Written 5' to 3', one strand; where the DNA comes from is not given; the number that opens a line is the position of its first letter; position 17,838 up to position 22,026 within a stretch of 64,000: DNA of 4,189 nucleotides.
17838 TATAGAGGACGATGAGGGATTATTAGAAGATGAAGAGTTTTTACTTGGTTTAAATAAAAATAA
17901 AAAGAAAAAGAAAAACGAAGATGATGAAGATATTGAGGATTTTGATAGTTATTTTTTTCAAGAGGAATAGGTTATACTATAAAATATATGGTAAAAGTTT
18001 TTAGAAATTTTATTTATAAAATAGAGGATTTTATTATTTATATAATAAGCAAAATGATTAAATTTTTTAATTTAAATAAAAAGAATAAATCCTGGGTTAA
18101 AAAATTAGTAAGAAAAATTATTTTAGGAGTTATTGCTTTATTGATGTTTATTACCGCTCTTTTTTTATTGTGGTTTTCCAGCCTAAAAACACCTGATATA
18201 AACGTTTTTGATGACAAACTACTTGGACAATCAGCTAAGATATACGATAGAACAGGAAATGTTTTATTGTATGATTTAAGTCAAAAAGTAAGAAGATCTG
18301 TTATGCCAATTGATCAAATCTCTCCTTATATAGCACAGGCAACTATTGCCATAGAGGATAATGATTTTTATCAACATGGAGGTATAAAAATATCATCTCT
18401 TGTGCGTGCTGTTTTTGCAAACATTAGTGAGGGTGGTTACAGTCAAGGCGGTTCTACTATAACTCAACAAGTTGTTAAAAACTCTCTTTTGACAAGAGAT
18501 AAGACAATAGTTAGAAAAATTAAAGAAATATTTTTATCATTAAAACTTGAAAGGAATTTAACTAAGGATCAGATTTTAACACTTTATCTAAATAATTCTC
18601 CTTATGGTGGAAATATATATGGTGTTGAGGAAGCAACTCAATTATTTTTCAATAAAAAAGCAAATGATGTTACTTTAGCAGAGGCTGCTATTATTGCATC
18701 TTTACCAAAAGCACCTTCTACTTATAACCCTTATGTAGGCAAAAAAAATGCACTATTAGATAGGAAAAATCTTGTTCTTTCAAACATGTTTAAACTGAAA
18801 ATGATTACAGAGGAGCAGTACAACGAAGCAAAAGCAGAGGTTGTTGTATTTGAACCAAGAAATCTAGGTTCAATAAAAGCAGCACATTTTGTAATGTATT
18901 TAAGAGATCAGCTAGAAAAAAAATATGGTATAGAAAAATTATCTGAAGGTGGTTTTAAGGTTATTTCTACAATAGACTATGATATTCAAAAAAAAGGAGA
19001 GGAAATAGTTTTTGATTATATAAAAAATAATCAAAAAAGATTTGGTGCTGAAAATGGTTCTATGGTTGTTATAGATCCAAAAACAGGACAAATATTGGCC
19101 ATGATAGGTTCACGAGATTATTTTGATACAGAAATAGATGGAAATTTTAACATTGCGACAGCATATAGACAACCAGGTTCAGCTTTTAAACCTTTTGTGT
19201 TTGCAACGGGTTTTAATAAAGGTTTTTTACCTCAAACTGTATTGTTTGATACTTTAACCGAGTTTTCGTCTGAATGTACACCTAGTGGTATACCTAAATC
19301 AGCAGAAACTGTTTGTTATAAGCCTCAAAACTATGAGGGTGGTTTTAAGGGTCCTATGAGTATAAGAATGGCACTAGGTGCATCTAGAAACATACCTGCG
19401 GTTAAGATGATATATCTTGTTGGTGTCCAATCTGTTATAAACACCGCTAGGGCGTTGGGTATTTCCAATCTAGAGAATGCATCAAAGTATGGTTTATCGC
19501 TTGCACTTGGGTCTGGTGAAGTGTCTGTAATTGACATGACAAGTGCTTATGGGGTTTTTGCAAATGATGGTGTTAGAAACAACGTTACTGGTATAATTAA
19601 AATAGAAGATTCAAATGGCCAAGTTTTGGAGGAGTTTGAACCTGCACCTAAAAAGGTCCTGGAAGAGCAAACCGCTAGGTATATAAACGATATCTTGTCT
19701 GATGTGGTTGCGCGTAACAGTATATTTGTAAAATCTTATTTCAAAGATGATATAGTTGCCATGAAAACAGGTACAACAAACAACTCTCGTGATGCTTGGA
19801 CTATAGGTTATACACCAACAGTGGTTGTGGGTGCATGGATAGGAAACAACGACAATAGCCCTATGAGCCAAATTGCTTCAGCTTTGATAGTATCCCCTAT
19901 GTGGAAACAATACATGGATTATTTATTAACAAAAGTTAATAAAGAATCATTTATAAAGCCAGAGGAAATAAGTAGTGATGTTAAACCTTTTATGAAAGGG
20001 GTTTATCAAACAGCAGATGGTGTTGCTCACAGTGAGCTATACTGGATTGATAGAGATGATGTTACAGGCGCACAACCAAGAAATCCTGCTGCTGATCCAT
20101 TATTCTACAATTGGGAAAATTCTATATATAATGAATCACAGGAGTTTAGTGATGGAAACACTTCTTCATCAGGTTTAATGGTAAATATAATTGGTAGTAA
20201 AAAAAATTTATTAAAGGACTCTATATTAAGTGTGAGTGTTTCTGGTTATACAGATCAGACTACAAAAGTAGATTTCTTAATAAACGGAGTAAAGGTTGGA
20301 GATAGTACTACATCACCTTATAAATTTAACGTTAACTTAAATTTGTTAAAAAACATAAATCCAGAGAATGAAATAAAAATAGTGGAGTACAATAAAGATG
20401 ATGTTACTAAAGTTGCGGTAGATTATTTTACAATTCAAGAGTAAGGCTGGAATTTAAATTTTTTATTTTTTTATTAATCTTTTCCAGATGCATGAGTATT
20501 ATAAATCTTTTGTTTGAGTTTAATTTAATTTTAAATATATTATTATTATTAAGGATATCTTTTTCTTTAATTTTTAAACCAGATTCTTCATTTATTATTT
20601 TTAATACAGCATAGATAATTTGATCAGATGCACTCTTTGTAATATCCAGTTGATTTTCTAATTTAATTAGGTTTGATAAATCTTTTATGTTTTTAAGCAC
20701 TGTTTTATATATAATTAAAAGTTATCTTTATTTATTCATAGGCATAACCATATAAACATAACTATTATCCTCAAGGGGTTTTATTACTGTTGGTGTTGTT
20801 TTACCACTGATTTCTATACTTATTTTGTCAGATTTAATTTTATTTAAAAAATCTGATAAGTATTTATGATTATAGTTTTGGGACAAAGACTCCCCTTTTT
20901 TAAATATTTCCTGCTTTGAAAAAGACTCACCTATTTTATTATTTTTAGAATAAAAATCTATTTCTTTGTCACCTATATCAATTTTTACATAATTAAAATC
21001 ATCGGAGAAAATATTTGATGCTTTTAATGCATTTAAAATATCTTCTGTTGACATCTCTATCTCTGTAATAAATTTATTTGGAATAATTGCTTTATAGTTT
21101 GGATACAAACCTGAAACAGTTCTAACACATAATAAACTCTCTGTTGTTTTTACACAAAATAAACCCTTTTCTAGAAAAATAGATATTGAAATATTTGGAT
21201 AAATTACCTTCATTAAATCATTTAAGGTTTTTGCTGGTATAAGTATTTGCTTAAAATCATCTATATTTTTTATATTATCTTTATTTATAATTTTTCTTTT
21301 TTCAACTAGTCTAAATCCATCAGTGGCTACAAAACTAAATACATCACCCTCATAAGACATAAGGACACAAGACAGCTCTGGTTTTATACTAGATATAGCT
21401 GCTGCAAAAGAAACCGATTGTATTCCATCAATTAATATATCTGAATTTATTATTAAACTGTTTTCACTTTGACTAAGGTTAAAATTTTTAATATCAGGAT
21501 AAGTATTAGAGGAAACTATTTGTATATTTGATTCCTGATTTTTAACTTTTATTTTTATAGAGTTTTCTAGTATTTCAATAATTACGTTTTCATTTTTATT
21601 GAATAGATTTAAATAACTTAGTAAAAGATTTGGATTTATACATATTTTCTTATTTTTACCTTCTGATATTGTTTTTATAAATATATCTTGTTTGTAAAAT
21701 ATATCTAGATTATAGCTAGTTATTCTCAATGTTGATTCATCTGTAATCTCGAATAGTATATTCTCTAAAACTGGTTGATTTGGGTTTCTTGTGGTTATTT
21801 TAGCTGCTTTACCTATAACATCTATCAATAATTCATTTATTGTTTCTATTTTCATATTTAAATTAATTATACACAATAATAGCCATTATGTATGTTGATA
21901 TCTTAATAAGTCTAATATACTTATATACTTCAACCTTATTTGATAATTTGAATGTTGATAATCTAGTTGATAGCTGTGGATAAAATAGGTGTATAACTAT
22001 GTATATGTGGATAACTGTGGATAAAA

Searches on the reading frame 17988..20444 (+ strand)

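Call 13: search_protein_families(library=pfam, proteins=[window:17988-20444:+], max_evalue=0.001)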
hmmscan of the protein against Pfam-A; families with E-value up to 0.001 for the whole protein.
window:17988-20444:+ (818 aa): 3 families
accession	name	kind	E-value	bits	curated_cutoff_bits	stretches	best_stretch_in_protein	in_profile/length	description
PF00912.28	Transgly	-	2.7e-60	203.3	27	1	95-267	6-177/178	Transglycosylase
PF00905.27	Transpeptidase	-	1.2e-24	87.5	22.1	1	357-618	1-278/299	Penicillin binding protein transpeptidase domain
PF17957.7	Big_7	-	0.0001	23.3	24.1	1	747-786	22-60/70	Bacterial Ig domain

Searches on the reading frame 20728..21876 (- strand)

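Call 13: search_protein_families(library=pfam, proteins=[window:20728-21876:-], max_evalue=0.001)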
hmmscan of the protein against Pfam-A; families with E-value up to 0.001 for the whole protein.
window:20728-21876:- (382 aa): 3 families
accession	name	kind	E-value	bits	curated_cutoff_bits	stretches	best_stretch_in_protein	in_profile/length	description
PF02768.20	DNA_pol3_beta_3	-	1.1e-18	67.6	27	1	263-380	2-120/121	DNA polymerase III beta subunit, C-terminal domain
PF02767.21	DNA_pol3_beta_2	-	3.9e-18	66.3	27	1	143-260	2-116/116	DNA polymerase III beta subunit, central domain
PF00712.24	DNA_pol3_beta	-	6.7e-12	46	24.4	1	8-129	1-119/120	DNA polymerase III beta subunit, N-terminal domain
